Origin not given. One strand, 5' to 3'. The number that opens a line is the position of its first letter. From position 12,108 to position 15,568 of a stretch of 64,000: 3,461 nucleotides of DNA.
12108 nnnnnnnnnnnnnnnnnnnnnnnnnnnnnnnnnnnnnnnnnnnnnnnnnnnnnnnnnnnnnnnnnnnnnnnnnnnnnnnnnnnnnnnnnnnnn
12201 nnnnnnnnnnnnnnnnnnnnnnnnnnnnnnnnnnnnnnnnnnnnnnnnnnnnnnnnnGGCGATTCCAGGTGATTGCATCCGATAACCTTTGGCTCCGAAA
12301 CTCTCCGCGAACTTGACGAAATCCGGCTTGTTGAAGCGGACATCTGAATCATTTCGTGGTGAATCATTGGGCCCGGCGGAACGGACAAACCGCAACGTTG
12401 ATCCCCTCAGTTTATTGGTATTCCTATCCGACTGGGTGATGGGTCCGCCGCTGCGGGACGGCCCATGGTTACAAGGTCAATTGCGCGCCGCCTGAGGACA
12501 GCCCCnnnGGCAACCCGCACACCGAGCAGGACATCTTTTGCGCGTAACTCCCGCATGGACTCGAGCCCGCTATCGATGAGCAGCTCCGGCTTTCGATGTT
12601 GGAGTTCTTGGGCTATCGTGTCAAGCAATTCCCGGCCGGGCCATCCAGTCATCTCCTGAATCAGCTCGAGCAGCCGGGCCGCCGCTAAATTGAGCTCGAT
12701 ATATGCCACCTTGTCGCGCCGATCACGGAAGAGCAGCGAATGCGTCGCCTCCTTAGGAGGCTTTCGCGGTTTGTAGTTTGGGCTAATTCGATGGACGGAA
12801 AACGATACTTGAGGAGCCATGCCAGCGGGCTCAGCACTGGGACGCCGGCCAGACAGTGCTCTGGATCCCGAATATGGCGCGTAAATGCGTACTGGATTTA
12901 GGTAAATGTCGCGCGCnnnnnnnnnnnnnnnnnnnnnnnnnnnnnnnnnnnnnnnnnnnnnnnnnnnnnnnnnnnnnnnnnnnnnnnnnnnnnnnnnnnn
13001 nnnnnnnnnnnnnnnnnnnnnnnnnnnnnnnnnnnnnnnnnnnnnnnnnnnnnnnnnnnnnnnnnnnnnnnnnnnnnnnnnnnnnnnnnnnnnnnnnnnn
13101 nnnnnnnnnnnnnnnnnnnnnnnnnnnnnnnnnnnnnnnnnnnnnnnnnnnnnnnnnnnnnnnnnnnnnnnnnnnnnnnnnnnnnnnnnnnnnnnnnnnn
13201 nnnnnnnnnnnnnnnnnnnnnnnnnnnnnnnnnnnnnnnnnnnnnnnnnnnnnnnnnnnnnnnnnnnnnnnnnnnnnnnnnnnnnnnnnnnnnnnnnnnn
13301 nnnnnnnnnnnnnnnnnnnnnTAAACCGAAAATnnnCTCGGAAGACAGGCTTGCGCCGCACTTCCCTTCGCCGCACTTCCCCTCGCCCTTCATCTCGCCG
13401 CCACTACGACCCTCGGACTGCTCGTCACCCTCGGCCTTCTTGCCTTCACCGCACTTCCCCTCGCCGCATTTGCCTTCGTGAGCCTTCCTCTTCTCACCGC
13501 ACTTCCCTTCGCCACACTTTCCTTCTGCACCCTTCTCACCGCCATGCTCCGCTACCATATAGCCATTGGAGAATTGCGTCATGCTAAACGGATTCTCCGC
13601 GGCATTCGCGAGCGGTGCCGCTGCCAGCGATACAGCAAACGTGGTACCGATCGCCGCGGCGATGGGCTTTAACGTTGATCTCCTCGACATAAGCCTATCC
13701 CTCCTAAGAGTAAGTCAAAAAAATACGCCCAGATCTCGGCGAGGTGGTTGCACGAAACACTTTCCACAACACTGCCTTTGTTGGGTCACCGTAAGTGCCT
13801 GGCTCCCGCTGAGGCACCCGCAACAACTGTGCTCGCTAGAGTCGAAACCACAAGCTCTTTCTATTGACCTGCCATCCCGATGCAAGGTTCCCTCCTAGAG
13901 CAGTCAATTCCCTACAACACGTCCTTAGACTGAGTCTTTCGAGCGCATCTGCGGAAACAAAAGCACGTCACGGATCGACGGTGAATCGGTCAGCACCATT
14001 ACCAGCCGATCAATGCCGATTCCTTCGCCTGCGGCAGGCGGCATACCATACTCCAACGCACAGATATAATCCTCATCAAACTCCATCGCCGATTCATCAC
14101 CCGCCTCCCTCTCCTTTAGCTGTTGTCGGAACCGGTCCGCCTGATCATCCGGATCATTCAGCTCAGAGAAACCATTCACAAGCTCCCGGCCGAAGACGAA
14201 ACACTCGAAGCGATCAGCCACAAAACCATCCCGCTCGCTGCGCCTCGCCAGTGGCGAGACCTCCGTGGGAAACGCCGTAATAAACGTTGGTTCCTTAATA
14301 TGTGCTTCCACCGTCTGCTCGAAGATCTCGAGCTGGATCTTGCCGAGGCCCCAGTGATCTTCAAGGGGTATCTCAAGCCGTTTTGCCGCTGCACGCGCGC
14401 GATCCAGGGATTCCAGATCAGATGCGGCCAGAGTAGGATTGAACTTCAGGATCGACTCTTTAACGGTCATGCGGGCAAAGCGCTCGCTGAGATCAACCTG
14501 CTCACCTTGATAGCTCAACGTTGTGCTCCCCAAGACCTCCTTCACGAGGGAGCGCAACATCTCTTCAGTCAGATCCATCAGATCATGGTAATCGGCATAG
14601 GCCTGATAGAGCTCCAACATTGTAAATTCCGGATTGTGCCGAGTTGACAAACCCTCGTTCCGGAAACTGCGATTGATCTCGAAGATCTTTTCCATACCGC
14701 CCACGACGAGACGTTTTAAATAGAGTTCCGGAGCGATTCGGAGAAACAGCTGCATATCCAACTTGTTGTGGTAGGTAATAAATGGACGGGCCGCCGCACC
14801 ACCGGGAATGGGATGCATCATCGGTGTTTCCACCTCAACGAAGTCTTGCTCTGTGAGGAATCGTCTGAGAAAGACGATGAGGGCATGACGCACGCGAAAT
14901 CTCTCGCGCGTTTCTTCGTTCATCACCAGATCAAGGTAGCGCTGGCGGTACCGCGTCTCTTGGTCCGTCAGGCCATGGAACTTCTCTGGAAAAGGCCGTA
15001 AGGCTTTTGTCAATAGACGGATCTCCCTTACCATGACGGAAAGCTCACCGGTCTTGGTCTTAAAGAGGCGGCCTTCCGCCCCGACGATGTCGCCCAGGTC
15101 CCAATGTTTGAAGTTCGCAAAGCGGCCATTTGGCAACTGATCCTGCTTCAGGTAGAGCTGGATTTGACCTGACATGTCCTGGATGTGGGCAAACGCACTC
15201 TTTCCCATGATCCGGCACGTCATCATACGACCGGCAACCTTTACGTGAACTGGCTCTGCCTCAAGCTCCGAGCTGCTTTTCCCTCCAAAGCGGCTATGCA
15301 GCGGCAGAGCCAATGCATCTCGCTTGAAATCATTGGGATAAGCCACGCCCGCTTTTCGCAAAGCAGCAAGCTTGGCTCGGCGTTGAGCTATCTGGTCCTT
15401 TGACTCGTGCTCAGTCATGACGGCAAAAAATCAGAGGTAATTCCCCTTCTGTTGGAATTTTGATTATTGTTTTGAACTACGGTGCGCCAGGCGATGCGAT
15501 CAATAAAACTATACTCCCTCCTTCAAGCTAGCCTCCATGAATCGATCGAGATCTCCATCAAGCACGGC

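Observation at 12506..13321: The RiPP maturase pair (DUF692 MNIO + DUF2063) has collapsed into one stop-interrupted remnant, leaving the precursor orphaned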

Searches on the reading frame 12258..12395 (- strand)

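Call 8: search_protein_families(library=ncbifam, proteins=[window:12258-12395:-], max_evalue=0.01)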
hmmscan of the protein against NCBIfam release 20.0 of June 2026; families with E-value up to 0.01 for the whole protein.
window:12258-12395:- (46 aa): 8 families
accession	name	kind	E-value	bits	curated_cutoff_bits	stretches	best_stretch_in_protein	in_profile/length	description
NF006187.0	PRK08322.1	equivalog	1.3e-06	27.2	509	1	15-42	477-504/548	acetolactate synthase large subunit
NF006378.0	PRK08617.1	equivalog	5.3e-06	25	510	1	15-43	487-515/556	acetolactate synthase AlsS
TIGR02418.1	acolac_catab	equivalog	1.4e-05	23.8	551.1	1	16-43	479-506/539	acetolactate synthase AlsS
NF006122.0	PRK08266.1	subfamily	0.00033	19.3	571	1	21-43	479-501/543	hypothetical protein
NF005228.0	PRK06725.1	equivalog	0.006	14.8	991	1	17-42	496-521/571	acetolactate synthase large subunit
NF004919.0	PRK06276.1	equivalog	0.0068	14.8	866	1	22-43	494-515/582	acetolactate synthase large subunit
NF006581.0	PRK09107.1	equivalog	0.0074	14.6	974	1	23-44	510-531/595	acetolactate synthase 3 large subunit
TIGR00118.1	acolac_lg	equivalog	0.0093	14.5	538.35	1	17-43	485-511/557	biosynthetic-type acetolactate synthase large subunit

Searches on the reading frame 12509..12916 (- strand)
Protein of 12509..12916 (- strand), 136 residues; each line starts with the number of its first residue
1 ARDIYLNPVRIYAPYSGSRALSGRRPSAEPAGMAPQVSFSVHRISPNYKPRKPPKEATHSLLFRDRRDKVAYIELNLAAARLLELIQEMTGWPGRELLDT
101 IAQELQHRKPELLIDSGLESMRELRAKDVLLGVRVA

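Call 4: search_protein_families(library=pfam, proteins=[window:12509-12916:-], max_evalue=1)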
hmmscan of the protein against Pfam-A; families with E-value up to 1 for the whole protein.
window:12509-12916:- (136 aa): 1 family
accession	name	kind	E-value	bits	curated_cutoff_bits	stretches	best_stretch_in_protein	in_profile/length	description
PF22106.1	NGO1945_C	-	3e-22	79.3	27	1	37-125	7-93/93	NGO1945 C-terminal domain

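Call 8: search_protein_families(library=ncbifam, proteins=[window:12509-12916:-], max_evalue=0.01)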
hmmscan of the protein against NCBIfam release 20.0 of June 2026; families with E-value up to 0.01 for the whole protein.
window:12509-12916:- (136 aa): 1 family
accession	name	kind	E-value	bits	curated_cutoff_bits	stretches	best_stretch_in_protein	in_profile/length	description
NF050145.1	RiPP_RRE_HvfC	equivalog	1.8e-22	80.3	142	1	23-132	129-236/237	HvfC family RiPP maturation protein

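Call 11: search_solved_structures(query=window:12509-12916:-, show_alignments=2, max_evalue=1)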
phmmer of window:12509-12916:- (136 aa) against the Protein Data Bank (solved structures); distinct sequences matched with E-value up to 1: 0.

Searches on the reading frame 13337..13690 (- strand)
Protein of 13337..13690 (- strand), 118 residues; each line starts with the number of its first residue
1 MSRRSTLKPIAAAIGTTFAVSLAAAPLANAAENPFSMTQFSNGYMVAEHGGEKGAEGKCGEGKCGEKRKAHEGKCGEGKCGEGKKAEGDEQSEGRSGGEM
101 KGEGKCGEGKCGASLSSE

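Call 4: search_protein_families(library=pfam, proteins=[window:13337-13690:-], max_evalue=1)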
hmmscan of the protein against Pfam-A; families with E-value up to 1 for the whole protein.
window:13337-13690:- (118 aa): 0 families

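Call 8: search_protein_families(library=ncbifam, proteins=[window:13337-13690:-], max_evalue=0.01)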
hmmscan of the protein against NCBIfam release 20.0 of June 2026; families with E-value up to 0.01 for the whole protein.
window:13337-13690:- (118 aa): 2 families
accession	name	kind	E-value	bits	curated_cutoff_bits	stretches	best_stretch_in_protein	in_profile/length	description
NF050137.2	KCGExKCG_twice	domain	3.4e-12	45.8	19.5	1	56-83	1-29/29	HvfA family oxazolone/thioamide-modified RiPP metallophore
NF050188.1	OxThioModRiPPHvfA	equivalog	1.7e-07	31.7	95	1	67-113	42-95/96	oxazolone/thioamide-modified RiPP metallophore HvfA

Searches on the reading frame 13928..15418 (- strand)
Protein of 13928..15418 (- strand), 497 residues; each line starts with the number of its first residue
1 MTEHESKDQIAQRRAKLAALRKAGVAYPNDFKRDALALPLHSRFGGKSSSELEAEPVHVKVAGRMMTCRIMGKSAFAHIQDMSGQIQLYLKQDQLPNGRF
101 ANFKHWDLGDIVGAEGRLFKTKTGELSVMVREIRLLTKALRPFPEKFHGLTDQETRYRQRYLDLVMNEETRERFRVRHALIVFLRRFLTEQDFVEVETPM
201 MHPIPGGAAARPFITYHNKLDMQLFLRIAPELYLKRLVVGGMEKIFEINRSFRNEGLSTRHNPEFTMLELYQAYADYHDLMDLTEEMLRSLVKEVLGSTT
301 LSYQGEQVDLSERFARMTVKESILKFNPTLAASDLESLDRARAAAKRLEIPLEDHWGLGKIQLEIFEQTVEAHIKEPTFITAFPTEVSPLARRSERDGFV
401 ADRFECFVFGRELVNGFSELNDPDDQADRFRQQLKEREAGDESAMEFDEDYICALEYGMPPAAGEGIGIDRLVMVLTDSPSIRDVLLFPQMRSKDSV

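Call 38: find_related_loci(query=window:13928-15418:-, collection=metagenome_contigs, flank=8000)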
Query window:13928-15418:- (497 aa) in metagenome_contigs; peptide patterns used: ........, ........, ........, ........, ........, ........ (x = any residue, [..] = any of these).
600 stretches matched a pattern (row limit reached: there are more); 580 encode a relative of the query (tblastn E <= 1e-3); the best 80 are kept; 80 distinct loci.
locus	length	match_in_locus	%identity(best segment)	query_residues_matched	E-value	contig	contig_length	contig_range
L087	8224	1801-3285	69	3-497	0e+0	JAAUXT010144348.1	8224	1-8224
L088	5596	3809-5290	69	3-496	0e+0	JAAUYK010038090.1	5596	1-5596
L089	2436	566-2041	70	4-495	0e+0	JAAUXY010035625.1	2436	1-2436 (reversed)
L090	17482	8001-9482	70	1-494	0e+0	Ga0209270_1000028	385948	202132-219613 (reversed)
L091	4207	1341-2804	70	10-496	0e+0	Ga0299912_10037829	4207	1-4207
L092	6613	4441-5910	70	8-496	0e+0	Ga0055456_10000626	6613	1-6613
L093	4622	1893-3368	67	1-492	0e+0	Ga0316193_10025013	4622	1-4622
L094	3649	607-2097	67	1-497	0e+0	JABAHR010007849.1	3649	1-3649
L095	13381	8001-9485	68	1-492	0e+0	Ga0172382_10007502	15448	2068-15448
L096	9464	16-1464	69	10-492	0e+0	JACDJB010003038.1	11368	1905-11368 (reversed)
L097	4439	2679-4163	67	1-492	0e+0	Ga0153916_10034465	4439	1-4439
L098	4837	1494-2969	66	1-492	0e+0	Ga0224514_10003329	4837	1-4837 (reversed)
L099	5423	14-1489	66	1-492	0e+0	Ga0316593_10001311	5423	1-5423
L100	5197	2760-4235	67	1-492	0e+0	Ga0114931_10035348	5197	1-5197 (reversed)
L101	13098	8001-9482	68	2-494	0e+0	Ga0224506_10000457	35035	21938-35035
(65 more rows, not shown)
